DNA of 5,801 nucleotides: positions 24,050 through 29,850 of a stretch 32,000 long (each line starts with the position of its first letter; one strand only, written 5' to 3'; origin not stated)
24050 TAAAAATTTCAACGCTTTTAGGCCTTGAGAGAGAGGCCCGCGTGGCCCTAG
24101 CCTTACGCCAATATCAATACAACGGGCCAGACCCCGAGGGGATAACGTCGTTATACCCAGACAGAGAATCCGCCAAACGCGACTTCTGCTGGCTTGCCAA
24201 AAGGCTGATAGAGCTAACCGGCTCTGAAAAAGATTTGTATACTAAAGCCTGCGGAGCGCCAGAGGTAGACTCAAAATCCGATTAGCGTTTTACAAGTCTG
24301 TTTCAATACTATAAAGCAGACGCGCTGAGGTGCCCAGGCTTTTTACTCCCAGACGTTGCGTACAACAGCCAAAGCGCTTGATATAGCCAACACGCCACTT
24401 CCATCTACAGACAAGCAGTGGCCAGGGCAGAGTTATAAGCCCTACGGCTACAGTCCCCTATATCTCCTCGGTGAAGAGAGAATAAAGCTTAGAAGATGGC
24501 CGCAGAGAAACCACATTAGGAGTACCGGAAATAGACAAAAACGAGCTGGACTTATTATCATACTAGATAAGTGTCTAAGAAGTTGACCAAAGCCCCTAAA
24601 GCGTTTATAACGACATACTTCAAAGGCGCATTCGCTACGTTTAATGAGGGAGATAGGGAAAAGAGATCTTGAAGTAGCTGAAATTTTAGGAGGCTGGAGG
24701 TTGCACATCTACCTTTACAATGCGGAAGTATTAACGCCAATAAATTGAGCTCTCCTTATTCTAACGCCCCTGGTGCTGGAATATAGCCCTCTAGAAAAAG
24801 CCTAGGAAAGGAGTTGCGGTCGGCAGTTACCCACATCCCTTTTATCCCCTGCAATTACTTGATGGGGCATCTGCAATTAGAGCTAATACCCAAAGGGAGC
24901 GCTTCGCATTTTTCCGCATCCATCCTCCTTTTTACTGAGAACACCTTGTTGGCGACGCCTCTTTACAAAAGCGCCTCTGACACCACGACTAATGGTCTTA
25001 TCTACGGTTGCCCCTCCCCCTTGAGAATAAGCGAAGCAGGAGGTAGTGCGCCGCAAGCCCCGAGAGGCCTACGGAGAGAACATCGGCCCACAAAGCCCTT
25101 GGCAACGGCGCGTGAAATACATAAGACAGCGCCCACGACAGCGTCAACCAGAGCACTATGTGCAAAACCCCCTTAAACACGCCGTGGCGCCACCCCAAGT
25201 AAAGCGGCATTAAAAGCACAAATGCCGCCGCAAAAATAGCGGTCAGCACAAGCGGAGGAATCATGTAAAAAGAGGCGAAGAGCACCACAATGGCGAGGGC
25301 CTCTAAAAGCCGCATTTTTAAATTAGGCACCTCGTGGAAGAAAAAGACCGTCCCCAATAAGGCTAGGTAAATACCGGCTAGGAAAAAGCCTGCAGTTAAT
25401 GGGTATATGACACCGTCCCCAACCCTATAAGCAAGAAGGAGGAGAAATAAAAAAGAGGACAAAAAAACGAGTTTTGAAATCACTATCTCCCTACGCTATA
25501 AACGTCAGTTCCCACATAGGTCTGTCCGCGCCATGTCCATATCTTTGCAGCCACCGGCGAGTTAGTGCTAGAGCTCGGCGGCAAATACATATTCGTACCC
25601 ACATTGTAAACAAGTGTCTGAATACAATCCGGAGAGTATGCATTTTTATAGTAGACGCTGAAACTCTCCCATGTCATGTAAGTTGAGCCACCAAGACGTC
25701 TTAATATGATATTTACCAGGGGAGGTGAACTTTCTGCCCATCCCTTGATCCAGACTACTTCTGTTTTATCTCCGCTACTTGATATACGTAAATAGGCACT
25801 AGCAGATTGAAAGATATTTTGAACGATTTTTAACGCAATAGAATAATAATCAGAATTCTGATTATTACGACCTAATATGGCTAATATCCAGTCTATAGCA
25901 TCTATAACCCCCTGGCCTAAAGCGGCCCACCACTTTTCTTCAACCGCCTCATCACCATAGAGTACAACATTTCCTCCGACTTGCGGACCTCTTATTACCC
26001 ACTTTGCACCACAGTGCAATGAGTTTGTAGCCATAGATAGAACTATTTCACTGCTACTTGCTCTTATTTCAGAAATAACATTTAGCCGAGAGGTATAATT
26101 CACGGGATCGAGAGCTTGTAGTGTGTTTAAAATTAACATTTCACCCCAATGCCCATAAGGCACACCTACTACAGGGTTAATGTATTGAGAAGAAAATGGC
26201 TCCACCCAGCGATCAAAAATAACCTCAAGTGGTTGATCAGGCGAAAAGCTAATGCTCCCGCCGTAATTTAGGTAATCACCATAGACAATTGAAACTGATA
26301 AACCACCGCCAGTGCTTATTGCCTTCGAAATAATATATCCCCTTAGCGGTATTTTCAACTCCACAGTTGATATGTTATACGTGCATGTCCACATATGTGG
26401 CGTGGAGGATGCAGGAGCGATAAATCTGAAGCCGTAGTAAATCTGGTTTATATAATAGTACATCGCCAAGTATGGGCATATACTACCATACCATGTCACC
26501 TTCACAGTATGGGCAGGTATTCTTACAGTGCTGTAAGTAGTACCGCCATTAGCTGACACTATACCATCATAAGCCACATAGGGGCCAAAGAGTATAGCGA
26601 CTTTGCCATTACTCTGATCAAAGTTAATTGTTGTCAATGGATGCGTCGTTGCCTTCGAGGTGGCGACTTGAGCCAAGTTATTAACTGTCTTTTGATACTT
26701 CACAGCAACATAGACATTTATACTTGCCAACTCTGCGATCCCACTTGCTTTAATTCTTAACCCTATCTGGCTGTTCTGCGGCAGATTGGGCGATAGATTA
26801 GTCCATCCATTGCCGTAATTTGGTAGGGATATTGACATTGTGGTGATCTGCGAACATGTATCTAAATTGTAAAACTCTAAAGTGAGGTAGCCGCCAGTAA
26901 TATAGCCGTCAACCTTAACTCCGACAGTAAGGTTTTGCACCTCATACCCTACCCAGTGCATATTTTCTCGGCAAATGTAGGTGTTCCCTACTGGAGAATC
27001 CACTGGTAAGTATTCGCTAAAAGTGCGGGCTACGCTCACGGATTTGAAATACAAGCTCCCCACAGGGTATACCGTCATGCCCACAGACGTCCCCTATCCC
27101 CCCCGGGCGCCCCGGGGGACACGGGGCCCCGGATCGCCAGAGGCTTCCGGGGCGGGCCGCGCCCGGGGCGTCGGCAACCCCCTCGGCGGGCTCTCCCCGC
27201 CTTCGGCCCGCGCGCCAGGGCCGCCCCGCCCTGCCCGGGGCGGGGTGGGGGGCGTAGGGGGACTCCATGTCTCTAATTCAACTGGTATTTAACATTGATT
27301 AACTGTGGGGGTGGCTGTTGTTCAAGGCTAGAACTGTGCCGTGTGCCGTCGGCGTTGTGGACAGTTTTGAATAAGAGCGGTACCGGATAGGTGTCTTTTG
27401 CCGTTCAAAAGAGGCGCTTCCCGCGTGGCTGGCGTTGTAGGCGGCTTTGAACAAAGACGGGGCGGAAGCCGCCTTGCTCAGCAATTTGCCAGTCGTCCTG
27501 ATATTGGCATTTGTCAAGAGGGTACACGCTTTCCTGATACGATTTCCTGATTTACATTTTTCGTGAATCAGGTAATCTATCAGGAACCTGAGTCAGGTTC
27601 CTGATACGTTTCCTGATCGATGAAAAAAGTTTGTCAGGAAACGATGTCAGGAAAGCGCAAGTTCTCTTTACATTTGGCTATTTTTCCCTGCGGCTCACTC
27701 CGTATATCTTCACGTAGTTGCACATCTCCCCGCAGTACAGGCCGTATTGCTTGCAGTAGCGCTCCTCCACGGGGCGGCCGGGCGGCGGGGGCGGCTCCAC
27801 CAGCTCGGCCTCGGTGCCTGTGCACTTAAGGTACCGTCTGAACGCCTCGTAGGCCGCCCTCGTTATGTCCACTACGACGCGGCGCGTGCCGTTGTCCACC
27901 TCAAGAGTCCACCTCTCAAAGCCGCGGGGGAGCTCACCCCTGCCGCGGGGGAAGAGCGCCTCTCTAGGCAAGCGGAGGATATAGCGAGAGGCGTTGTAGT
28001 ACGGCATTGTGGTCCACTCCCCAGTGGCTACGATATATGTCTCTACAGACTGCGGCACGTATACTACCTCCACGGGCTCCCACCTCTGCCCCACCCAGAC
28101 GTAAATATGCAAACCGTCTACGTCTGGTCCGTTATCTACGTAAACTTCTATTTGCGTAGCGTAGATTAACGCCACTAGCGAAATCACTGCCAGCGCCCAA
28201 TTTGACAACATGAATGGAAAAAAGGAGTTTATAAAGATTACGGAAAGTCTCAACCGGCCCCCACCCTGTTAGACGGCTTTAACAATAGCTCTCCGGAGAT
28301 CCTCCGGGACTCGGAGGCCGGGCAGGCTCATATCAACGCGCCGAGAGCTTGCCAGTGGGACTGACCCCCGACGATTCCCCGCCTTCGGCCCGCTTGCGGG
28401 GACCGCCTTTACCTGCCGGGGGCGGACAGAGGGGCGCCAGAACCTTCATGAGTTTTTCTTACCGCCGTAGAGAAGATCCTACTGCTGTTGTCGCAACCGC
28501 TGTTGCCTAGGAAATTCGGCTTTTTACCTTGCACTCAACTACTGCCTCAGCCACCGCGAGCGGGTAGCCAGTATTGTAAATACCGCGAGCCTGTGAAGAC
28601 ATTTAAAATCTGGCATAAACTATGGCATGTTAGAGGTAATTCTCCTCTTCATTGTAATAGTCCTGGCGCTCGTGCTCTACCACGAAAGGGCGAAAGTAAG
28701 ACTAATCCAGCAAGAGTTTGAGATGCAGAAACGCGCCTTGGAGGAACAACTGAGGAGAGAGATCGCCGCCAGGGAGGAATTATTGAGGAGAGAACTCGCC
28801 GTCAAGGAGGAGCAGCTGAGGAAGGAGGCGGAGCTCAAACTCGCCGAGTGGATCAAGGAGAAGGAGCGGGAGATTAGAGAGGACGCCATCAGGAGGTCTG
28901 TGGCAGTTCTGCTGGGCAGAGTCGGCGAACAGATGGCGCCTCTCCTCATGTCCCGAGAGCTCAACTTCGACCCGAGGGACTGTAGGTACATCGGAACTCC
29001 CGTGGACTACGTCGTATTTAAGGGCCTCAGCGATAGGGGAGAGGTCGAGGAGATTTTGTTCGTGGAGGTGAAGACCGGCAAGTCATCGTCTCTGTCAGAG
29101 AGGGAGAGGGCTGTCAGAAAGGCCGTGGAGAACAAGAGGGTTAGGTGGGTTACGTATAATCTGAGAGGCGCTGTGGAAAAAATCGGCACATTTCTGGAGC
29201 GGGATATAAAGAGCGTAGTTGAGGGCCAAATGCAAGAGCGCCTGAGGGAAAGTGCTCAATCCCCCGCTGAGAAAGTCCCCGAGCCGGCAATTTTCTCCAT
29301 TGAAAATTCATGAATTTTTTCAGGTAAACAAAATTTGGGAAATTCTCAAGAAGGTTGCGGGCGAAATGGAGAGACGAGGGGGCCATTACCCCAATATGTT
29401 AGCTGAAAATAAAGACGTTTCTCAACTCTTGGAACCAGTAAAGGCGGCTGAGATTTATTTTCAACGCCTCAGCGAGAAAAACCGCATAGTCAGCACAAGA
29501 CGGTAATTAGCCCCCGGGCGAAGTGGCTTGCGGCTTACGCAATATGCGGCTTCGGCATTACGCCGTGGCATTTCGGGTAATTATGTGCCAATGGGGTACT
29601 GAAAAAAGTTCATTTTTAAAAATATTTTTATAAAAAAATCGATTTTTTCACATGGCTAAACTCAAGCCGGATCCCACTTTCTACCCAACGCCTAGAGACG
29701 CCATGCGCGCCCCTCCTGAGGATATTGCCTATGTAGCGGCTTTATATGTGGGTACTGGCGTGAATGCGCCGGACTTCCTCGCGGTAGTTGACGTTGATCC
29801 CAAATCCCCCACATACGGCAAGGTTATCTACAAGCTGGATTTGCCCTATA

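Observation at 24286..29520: Compositionally mosaic accessory island of orphan genes with no recognisable mobility gene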

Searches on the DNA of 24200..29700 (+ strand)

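Call 8: search_rna_families(source=window, start=24200, end=29700, threshold=evalue, max_evalue=10, show_alignments=3)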
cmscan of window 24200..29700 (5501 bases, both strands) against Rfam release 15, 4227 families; matches with E-value up to 10: 7.
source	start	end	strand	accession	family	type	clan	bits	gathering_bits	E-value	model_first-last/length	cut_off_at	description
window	29622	29650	-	RF02433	SpF36_sRNA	Gene; sRNA;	-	26.5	48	1.3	1-51/51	no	Streptococcus sRNA SpF36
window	25794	25867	-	RF02282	TtnuCD5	Gene; snRNA; snoRNA; CD-box;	-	25.4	70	3.9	1-77/77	no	Tetrahymena snoRNA TtnuCD5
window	27531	27586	-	RF00972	mir-651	Gene; miRNA;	-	19.8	106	3.1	15-72/86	no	mir-651 microRNA precursor family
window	28117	28197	+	RF01067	ATPC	Gene;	-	18.2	45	6.1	1-92/92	no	ATPC RNA motif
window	28812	28882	+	RF01276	sR53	Gene; snRNA; snoRNA; CD-box;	-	18.1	49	0.79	1-60/60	no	Small nucleolar RNA sR53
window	25588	25643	+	RF00712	mir-460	Gene; miRNA;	-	16.1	52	5.6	1-77/77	no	mir-460 microRNA precursor family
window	26406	26582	-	RF04317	aceE-II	Cis-reg;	-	13.5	100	3.7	1-190/190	no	aceE-II ncRNA motif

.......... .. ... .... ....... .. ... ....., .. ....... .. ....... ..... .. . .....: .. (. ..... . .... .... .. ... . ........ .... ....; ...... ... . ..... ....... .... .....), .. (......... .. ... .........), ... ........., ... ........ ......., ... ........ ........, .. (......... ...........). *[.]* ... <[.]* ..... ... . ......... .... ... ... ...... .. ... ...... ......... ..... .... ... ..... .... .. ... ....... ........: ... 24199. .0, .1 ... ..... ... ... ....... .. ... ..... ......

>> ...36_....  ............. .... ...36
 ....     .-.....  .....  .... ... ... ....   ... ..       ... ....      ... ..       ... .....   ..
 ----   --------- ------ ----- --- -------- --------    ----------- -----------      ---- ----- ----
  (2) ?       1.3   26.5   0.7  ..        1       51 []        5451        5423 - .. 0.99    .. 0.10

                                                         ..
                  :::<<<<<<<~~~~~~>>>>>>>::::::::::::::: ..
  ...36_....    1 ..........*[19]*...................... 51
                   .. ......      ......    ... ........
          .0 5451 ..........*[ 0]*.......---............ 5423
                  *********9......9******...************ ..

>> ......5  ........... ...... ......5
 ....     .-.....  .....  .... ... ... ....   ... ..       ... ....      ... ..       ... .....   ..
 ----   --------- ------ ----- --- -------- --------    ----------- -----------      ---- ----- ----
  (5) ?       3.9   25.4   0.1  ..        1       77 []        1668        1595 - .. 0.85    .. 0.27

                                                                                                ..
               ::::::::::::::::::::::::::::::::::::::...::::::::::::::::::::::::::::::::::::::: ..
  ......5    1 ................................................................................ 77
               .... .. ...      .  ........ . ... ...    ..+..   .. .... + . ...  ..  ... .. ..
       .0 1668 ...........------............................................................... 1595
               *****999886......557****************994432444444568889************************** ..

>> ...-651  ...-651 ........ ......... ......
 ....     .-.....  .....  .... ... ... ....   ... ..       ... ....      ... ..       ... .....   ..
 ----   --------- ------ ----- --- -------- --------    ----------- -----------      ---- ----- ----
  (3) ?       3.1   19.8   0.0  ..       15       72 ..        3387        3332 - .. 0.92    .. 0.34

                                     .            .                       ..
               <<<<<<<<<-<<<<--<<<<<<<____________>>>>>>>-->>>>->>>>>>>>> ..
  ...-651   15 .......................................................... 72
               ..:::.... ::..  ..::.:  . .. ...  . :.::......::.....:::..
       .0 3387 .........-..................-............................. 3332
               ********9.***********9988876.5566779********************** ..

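Call 18: search_dna_similar(query=window:27089-27867:+, collection=phages, mode=distant, max_evalue=0.01)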
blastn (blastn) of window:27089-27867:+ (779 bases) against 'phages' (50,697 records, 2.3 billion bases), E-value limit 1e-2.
No match.

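Call 19: search_dna_similar(query=window:27089-27867:+, collection=plasmids, mode=distant, max_evalue=0.01)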
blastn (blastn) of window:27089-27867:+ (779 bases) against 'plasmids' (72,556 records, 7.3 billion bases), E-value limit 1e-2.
No match.

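Call 82: search_rna_families(source=L082, start=1000, end=2600, threshold=evalue, max_evalue=1, show_alignments=2)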
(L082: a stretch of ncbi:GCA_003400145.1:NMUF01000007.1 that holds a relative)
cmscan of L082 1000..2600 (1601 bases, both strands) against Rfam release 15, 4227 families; matches with E-value up to 1: 0.
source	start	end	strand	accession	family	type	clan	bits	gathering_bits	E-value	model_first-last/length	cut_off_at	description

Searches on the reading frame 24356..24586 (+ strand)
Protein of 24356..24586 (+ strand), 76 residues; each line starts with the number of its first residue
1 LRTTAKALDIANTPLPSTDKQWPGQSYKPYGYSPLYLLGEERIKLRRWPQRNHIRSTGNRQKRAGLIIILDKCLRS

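Call 91: search_protein_families(library=pfam, proteins=[window:24356-24586:+], max_evalue=0.1)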
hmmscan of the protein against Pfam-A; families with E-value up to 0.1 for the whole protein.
window:24356-24586:+ (76 aa): 0 families

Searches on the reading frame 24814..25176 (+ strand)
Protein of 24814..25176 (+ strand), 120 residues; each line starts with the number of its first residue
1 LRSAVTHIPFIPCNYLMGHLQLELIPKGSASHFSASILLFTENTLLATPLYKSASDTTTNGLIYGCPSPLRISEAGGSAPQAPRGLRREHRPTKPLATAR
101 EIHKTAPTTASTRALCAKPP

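Call 91: search_protein_families(library=pfam, proteins=[window:24814-25176:+], max_evalue=0.1)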
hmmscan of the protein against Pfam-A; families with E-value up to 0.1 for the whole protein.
window:24814-25176:+ (120 aa): 0 families
